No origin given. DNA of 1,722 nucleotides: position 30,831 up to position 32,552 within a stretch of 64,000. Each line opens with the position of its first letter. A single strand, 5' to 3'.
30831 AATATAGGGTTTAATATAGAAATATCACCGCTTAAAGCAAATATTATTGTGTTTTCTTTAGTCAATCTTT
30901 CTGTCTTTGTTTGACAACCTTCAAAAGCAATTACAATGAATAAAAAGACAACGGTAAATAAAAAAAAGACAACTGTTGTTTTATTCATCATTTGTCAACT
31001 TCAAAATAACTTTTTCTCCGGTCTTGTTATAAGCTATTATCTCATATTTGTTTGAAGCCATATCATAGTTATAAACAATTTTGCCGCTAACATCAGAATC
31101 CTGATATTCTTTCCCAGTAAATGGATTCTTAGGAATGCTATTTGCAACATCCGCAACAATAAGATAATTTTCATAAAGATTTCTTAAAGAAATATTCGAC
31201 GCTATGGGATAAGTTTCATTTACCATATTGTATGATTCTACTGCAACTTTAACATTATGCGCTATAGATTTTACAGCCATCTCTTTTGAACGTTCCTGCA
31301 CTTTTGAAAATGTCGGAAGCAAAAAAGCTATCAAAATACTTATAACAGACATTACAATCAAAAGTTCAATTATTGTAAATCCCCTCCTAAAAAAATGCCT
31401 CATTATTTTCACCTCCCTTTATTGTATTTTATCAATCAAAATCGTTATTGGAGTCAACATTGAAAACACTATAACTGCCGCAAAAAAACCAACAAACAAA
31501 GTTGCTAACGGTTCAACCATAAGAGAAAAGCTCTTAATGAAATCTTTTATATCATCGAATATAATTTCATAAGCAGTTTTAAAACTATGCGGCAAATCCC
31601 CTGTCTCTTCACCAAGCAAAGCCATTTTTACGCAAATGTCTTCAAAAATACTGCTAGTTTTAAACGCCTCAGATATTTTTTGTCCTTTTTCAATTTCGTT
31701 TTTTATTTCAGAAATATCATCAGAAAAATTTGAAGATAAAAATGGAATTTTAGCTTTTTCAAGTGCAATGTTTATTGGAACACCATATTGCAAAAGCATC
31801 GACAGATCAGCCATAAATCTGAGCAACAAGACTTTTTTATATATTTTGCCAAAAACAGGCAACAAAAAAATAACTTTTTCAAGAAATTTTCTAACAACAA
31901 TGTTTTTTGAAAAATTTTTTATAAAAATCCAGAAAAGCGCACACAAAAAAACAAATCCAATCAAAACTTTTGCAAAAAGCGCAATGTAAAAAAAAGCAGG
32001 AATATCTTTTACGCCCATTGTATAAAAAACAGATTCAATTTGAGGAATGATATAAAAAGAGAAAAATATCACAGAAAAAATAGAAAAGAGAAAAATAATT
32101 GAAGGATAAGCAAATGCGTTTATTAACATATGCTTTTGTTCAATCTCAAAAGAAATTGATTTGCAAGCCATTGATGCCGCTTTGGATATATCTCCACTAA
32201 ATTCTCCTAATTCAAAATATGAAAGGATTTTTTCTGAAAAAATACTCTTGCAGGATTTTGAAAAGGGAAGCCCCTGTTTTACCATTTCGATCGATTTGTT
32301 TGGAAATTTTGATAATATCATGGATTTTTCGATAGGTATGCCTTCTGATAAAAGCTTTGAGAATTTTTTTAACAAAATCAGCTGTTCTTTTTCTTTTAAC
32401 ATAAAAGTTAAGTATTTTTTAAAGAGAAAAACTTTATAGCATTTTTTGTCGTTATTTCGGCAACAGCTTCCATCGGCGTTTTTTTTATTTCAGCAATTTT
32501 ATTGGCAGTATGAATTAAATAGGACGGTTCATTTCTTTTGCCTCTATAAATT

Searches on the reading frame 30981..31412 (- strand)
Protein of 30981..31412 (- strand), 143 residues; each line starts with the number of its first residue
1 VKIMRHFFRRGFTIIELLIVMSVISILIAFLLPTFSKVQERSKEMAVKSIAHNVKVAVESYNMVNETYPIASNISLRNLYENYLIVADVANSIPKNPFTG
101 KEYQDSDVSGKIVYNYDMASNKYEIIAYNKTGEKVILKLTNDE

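Call 8: search_protein_families(library=pfam, proteins=[window:30981-31412:-], max_evalue=0.01)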
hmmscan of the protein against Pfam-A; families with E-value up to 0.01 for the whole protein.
window:30981-31412:- (143 aa): 1 family
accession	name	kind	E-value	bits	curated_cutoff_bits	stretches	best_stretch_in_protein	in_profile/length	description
PF07963.17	N_methyl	-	1.2e-06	28.3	21.2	1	9-32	4-27/27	Prokaryotic N-terminal methylation motif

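Call 9: search_protein_families(library=ncbifam, proteins=[window:30981-31412:-], max_evalue=0.01)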
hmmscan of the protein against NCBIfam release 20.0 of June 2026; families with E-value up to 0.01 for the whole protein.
window:30981-31412:- (143 aa): 13 families
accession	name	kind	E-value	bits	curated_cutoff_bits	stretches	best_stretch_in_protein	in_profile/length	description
NF040999.1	pilin_ComGC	equivalog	1e-10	41.7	75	1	10-73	2-65/84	competence type IV pilus major pilin ComGC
NF041775.1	typeIV_PilA_Myxo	equivalog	3.9e-09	36.8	400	1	9-68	10-69/214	type IV pilin protein PilA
TIGR01710.1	typeII_sec_gspG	equivalog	1e-08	35.3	88.85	1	10-71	1-62/134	type II secretion system major pseudopilin GspG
NF041013.1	T4P_ComGE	equivalog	4.2e-08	33.2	49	1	10-66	4-61/83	competence type IV pilus minor pilin ComGE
TIGR02532.1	IV_pilin_GFxxxE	domain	2.4e-07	30.3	16.3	1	9-32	1-24/24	prepilin-type N-terminal cleavage/methylation domain-containing protein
TIGR01708.2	typeII_sec_gspH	equivalog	4.6e-06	26.7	80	1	10-56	2-49/169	type II secretion system minor pseudopilin GspH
NF040982.1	ComGD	equivalog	9.9e-06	26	70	1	10-57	2-50/139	competence type IV pilus minor pilin ComGD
NF007862.0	PRK10574.1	equivalog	6.6e-05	23.1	138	1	9-40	4-35/145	prepilin peptidase-dependent pilin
NF007800.0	PRK10506.1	equivalog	0.00066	19.5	158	1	9-50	8-50/163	prepilin peptidase-dependent protein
TIGR02596.1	TIGR02596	subfamily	0.0015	18.6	70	1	12-57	1-47/196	Verru_Chthon cassette protein D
NF038303.1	EPS_HpsB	equivalog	0.0016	18.5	150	1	10-47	3-45/211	hormogonium polysaccharide secretion pseudopilin HpsB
NF041002.1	pilin_ComGF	equivalog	0.0043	17.3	80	1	10-44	2-36/139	competence type IV pilus minor pilin ComGF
TIGR01707.1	gspI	equivalog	0.0057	17.1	44.35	1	11-54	1-44/101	type II secretion system minor pseudopilin GspI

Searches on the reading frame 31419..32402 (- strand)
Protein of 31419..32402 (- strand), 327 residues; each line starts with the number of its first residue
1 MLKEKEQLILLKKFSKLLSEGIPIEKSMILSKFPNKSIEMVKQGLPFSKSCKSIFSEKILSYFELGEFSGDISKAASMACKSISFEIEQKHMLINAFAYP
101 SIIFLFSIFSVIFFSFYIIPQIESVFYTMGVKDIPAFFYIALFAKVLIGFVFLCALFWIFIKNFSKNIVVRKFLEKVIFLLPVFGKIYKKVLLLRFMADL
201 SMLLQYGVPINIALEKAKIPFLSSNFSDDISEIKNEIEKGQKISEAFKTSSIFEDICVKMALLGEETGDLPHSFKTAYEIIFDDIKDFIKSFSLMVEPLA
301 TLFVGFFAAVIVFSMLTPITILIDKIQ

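Call 8: search_protein_families(library=pfam, proteins=[window:31419-32402:-], max_evalue=0.01)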
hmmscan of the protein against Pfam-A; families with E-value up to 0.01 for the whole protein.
window:31419-32402:- (327 aa): 1 family
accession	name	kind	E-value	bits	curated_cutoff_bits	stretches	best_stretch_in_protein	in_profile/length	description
PF00482.28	T2SSF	-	9.8e-28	97.1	25.2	2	196-318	1-125/125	Type II secretion system (T2SS), protein F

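Call 9: search_protein_families(library=ncbifam, proteins=[window:31419-32402:-], max_evalue=0.01)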
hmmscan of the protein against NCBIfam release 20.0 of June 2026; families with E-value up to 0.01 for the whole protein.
window:31419-32402:- (327 aa): 6 families
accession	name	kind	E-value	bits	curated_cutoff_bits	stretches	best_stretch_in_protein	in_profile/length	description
TIGR02120.1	GspF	equivalog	1.6e-32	113.2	424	1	4-322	62-397/401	type II secretion system inner membrane protein GspF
NF041012.2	T4P_ComGB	equivalog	1.9e-29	103.1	240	1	5-320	1-328/332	competence type IV pilus assembly protein ComGB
NF007861.0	PRK10573.1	equivalog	4.1e-25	88.7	401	1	38-324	102-396/401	protein transport protein HofC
NF052607.1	T4PiliAsmPilCThrm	equivalog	5.3e-24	85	700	1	40-325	111-403/406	type IV pilus assembly protein PilC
NF052606.1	T4PiliAsmPilCMyx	equivalog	2.3e-19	69.5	700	1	86-326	174-418/419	type IV pilus assembly protein PilC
NF047826.1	T3SSXpsF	equivalog_domain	2.6e-18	66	650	1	40-324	111-402/405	type II secretion system protein XpsF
